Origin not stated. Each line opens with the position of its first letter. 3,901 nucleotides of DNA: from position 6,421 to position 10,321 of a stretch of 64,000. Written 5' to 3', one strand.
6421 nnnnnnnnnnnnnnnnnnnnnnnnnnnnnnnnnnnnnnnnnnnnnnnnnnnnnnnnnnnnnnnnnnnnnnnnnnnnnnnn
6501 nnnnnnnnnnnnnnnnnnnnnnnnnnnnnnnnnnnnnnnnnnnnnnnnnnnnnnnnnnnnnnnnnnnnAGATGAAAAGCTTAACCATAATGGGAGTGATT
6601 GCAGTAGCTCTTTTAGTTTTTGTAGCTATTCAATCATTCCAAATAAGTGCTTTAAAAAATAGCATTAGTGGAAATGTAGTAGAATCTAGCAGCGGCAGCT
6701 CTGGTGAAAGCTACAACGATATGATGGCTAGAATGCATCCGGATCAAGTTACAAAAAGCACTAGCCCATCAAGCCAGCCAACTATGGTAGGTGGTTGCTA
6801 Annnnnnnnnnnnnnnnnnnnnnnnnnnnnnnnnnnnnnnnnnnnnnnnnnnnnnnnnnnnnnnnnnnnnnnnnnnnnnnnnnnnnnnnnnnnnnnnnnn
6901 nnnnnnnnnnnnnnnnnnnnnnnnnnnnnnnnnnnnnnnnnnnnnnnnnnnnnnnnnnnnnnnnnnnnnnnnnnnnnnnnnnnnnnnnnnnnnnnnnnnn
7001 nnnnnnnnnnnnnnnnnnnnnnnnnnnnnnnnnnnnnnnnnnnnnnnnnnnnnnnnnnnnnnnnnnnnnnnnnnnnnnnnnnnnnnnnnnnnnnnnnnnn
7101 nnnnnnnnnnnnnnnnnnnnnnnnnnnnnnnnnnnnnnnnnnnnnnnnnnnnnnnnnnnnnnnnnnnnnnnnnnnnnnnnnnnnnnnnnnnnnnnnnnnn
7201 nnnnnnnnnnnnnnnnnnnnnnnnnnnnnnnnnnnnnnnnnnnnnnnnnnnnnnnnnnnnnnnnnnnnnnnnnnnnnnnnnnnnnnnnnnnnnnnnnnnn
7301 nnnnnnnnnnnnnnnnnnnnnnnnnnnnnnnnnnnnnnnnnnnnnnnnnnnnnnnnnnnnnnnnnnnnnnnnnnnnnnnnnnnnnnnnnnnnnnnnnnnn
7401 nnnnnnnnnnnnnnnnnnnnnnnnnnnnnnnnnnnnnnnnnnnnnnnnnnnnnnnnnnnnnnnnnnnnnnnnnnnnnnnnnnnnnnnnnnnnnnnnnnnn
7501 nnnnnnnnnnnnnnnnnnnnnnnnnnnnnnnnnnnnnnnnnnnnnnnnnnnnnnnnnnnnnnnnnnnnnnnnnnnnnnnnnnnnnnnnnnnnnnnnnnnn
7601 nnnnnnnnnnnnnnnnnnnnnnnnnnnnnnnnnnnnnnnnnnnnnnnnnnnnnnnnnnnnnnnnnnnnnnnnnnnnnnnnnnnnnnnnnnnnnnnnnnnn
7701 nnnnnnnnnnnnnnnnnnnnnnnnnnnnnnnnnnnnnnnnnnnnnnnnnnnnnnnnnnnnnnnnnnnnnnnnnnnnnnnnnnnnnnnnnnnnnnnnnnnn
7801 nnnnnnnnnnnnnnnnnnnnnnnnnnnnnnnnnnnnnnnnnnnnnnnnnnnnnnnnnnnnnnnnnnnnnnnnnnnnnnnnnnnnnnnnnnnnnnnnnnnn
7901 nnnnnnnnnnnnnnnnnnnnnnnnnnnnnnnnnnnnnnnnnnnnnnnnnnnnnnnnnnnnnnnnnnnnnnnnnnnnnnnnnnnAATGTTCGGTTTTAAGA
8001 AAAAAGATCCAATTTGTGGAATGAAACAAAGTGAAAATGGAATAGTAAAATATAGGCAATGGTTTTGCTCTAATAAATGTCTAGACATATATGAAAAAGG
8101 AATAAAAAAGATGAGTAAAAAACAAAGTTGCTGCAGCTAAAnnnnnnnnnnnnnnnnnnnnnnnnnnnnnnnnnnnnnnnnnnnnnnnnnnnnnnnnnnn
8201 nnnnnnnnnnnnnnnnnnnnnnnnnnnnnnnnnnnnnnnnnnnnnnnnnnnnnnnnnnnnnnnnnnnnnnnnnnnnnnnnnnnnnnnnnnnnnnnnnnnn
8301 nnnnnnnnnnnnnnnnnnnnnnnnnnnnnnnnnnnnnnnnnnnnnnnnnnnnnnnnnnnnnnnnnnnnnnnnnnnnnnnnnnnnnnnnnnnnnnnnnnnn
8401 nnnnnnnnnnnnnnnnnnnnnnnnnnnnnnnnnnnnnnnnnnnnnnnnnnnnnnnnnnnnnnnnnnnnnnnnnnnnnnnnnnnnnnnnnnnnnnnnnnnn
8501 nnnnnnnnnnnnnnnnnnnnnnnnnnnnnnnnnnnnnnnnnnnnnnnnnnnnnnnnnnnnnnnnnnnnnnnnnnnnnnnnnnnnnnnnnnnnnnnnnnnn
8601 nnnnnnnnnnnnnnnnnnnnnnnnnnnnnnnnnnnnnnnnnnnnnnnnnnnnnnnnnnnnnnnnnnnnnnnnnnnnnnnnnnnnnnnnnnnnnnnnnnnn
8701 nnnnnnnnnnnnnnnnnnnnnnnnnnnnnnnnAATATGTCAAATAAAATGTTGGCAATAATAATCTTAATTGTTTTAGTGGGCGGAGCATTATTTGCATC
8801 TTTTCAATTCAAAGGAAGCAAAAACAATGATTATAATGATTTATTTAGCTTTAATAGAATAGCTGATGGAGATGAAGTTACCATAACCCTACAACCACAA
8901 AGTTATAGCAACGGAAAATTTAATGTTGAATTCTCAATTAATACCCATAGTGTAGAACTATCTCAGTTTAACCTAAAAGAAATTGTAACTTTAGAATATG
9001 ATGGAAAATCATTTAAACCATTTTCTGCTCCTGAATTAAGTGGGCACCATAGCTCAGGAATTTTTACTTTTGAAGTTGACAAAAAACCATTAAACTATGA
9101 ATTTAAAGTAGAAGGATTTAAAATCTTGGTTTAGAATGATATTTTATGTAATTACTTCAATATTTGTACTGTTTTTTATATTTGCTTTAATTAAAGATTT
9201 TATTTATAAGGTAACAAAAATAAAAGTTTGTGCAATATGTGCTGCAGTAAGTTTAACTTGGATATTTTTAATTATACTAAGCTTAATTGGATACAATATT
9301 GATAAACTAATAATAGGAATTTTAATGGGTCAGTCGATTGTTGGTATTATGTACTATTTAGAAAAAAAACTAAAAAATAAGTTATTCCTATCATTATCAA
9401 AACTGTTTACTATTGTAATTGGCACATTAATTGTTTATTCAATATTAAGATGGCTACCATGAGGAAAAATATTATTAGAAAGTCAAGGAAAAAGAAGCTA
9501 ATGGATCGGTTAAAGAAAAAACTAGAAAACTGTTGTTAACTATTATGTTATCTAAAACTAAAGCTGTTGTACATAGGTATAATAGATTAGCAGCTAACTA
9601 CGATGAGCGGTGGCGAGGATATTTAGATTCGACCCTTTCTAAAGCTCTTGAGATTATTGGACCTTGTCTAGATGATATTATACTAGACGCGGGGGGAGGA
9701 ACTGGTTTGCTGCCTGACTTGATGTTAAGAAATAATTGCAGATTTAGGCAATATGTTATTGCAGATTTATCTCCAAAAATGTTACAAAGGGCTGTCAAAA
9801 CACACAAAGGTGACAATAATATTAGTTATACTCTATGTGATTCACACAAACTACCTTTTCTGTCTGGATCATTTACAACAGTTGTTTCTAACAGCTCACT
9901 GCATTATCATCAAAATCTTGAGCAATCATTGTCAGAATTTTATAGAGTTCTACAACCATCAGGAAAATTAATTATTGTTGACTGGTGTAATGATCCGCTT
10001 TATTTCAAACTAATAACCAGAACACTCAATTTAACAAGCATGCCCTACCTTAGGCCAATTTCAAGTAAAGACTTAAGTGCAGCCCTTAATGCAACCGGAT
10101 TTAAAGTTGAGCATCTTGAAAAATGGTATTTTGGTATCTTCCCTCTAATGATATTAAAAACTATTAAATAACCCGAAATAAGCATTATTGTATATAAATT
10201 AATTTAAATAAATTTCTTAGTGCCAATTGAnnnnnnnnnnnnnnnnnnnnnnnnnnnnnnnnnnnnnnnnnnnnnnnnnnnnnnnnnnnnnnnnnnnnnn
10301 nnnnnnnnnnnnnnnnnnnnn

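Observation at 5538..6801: Membrane-anchored proteins ending in the identical pentapeptide MVGGC, each class sitting just upstream of a thioredoxin-fold membrane protein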

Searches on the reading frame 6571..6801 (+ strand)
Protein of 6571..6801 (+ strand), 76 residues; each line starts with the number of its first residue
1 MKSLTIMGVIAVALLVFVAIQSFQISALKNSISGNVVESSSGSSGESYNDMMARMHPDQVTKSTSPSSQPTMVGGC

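Call 3: search_protein_families(library=pfam, proteins=[window:6571-6801:+], max_evalue=0.1)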
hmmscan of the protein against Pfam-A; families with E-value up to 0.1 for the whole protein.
window:6571-6801:+ (76 aa): 0 families

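Call 5: search_protein_families(library=ncbifam, proteins=[window:6571-6801:+], max_evalue=1)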
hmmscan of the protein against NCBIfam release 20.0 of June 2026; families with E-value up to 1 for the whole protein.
window:6571-6801:+ (76 aa): 2 families
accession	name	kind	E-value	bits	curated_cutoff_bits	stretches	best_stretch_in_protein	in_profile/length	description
NF045846.1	MSC0882_dom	subfamily_domain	0.12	11.6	60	1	4-55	51-100/244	MSC_0882 family membrane protein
TIGR03785.1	marine_sort_HK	equivalog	0.12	10.6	612.2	1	2-36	411-445/703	proteobacterial dedicated sortase system histidine kinase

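Call 10: find_homologous_proteins(query=window:6571-6801:+, max_evalue=0.01)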
Query window:6571-6801:+ (76 aa): 24 proteins with E <= 0.01 among 27 candidates.
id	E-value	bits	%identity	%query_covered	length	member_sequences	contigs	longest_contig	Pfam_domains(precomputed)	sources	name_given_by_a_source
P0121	1.3e-39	150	100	100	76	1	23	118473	-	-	-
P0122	2.0e-33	130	89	100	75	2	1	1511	-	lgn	-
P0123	1.0e-32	128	87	100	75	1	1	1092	-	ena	-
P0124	1.3e-29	118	100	79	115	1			PF18926.6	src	-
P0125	2.0e-29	118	83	100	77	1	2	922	-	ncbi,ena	-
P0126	1.1e-17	81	65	75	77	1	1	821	-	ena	-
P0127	3.0e-15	73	59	75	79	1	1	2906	-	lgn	-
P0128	3.5e-14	70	57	75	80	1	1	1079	-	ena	-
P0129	9.9e-14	68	48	100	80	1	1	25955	-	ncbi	-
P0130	1.4e-13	68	58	75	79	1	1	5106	-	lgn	-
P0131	1.6e-13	68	49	100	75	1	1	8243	-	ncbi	-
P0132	3.4e-13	67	51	100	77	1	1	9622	-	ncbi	-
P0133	1.8e-12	64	51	100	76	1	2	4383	-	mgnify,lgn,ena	mgnify:CR=1 FL=1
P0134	2.7e-12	64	48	100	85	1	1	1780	-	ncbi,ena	-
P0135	6.1e-12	63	51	100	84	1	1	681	-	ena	-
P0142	1.8e-8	52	54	88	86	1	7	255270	-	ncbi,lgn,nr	ncbi:MAG: hypothetical protein HY362_04630 [Candidatus Aenigmarchaeota archaeon]|nr:hypothetical pro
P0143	1.8e-6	46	50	88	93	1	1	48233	-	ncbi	-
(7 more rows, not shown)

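Call 42: find_encoding_contigs(protein=P0142, flank=7000, max_places=2)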
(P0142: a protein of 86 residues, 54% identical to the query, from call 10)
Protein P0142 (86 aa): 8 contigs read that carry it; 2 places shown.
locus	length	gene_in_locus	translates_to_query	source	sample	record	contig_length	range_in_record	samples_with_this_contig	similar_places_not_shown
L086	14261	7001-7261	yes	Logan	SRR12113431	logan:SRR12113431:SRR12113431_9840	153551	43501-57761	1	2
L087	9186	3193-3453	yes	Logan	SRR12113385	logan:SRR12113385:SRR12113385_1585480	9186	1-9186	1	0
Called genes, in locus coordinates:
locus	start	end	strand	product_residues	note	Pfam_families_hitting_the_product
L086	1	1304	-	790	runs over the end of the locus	PF02463:SMC_N, PF13175:AAA_15 (weak), PF13476:AAA_23 (weak), PF13304:AAA_21 (weak)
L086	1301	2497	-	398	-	PF00149:Metallophos, PF12850:Metallophos_2 (faint)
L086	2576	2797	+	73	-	PF14076:DUF4258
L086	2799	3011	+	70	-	PF10049:DUF2283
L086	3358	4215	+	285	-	PF01488:Shikimate_DH (faint), PF03446:NAD_binding_2 (weak), PF03807:F420_oxidored, PF14748:P5CR_dimer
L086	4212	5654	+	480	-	PF00587:tRNA-synt_2b, PF03129:HGTP_anticodon, PF09180:ProRS-C_1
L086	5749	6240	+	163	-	PF24034:DUF7343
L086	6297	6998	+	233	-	-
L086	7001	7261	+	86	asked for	-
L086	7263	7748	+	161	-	PF04214:DUF411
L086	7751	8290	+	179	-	-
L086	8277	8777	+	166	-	-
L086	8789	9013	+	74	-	-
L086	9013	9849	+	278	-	-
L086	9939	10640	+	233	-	-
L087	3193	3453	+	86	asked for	-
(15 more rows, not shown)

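Call 43: find_encoding_contigs(protein=P0143, flank=7000, max_places=2)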
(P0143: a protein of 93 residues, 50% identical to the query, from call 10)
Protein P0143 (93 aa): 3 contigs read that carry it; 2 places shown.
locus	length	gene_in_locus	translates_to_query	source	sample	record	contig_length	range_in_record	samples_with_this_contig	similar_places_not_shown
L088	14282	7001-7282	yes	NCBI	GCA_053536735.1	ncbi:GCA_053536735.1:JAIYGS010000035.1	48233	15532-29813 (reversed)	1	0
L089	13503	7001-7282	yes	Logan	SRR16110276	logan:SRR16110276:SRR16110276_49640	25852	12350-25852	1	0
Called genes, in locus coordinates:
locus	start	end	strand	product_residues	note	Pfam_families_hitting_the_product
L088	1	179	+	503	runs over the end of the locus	PF01935:DUF87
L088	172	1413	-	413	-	PF02463:SMC_N, PF13304:AAA_21 (weak)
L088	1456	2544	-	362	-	PF02463:SMC_N, PF13476:AAA_23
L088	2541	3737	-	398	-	PF00149:Metallophos, PF12850:Metallophos_2 (faint)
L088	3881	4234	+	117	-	-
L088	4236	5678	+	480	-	PF00587:tRNA-synt_2b, PF03129:HGTP_anticodon, PF09180:ProRS-C_1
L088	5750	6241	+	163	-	PF24034:DUF7343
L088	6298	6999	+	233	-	-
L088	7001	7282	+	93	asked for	-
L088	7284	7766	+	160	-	PF04214:DUF411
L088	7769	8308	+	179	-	-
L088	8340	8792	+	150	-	-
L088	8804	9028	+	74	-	-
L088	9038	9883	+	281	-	-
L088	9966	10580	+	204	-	PF00227:Proteasome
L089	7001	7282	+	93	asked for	-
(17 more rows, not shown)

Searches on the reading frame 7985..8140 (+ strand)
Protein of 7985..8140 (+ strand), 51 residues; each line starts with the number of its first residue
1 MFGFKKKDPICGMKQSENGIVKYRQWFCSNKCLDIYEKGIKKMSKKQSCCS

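Call 3: search_protein_families(library=pfam, proteins=[window:7985-8140:+], max_evalue=0.1)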
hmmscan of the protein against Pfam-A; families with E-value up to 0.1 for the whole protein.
window:7985-8140:+ (51 aa): 2 families
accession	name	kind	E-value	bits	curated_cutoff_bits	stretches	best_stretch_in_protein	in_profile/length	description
PF09889.16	DUF2116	-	0.0048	17.3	26.8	1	24-47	16-39/59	Probable treble clef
PF04945.19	YHS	-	0.012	16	30.3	0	8-38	3-38/47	YHS domain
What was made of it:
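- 7985..8140 (+): 51-aa YHS/TRASH-like cysteine protein ending in SCCS. Probably a cytoplasmic metal-binding protein. Weak Pfam YHS and DUF2116 hits (call 3).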

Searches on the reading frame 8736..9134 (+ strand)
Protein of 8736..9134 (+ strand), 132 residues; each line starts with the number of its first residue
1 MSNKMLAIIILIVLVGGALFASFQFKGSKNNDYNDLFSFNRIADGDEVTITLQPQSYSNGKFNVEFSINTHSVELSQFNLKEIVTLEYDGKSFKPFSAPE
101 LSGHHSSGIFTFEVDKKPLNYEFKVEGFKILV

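Call 3: search_protein_families(library=pfam, proteins=[window:8736-9134:+], max_evalue=0.1)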
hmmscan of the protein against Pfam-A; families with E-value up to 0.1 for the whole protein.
window:8736-9134:+ (132 aa): 0 families

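Call 5: search_protein_families(library=ncbifam, proteins=[window:8736-9134:+], max_evalue=1)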
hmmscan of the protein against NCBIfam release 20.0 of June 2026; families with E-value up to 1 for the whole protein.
window:8736-9134:+ (132 aa): 1 family
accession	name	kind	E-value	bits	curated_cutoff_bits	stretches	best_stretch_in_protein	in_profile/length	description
NF011712.0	PRK15133.1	subfamily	0.04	12.8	445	1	5-45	184-224/364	microcin C ABC transporter permease YejB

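Call 87: search_solved_structures(query=A5, max_evalue=1)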
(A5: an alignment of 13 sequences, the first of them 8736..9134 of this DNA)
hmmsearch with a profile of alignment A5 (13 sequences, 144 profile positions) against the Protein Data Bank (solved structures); distinct sequences matched with E-value up to 1: 2.
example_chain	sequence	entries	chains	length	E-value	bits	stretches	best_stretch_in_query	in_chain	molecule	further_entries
5ain_A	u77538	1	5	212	0.85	12.7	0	42-83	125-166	SOLUBLE ACETYLCHOLINE RECEPTOR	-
2ymd_A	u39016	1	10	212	0.92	12.6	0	42-83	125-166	SOLUBLE ACETYLCHOLINE RECEPTOR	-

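Call 88: search_protein_families(library=pfam, alignment_id=A5, max_evalue=1)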
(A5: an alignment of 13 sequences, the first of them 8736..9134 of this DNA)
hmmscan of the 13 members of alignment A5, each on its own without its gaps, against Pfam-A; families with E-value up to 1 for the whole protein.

A. member 1, window:8736-9134:+ (132 aa): 2 families
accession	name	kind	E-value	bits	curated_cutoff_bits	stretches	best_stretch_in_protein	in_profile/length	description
PF22841.2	CATSPERE_NTD1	-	0.11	13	27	1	69-100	17-48/89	CATSPERE first N-terminal domain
PF25425.1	YfjL_N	-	0.16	12.7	27.8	0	3-27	2-26/97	YfjL-like, N-terminal domain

B. families by the number of members that match (of 13 scanned): 9 families
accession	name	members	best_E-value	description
PF06857.16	ACP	3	0.012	Malonate decarboxylase delta subunit (MdcD)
PF04276.17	DUF443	1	0.0044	Protein of unknown function (DUF443)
PF19084.5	DUF5775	1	0.041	Family of unknown function (DUF5775)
PF11765.13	Hyphal_reg_CWP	1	0.043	Hyphally regulated cell wall protein N-terminal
PF11337.13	DUF3139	1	0.053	Protein of unknown function (DUF3139)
PF01151.23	ELO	1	0.053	GNS1/SUR4 family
PF22841.2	CATSPERE_NTD1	1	0.11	CATSPERE first N-terminal domain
PF25425.1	YfjL_N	1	0.16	YfjL-like, N-terminal domain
PF11044.13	TMEMspv1-c74-12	1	0.53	Plectrovirus spv1-c74 ORF 12 transmembrane protein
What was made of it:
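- Tried and rejected: Attempts to name the SGHH protein family (8736-9134) by PDB and Pfam profile searches gave nothing (calls 87, 88).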

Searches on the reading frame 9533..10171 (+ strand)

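Call 61: search_protein_families(library=pfam, proteins=[window:9533-10171:+], max_evalue=0.001)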
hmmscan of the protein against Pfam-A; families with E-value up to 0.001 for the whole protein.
window:9533-10171:+ (212 aa): 6 families
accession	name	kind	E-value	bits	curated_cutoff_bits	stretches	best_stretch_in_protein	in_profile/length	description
PF08241.18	Methyltransf_11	-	4.3e-19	69.4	21.2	1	51-148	1-95/95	Methyltransferase domain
PF13649.12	Methyltransf_25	-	2.2e-16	60.7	27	1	50-144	1-97/97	Methyltransferase domain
PF13489.12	Methyltransf_23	-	1.4e-13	51.3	27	1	47-195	23-164/164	Methyltransferase domain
PF08242.18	Methyltransf_12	-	5.5e-12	46.7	30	1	51-146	1-98/98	Methyltransferase domain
PF13847.12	Methyltransf_31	-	8.8e-10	38.9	27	1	50-152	7-113/145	Methyltransferase domain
PF01209.24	Ubie_methyltran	-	2.7e-09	37.2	20.1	1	47-151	48-154/233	ubiE/COQ5 methyltransferase family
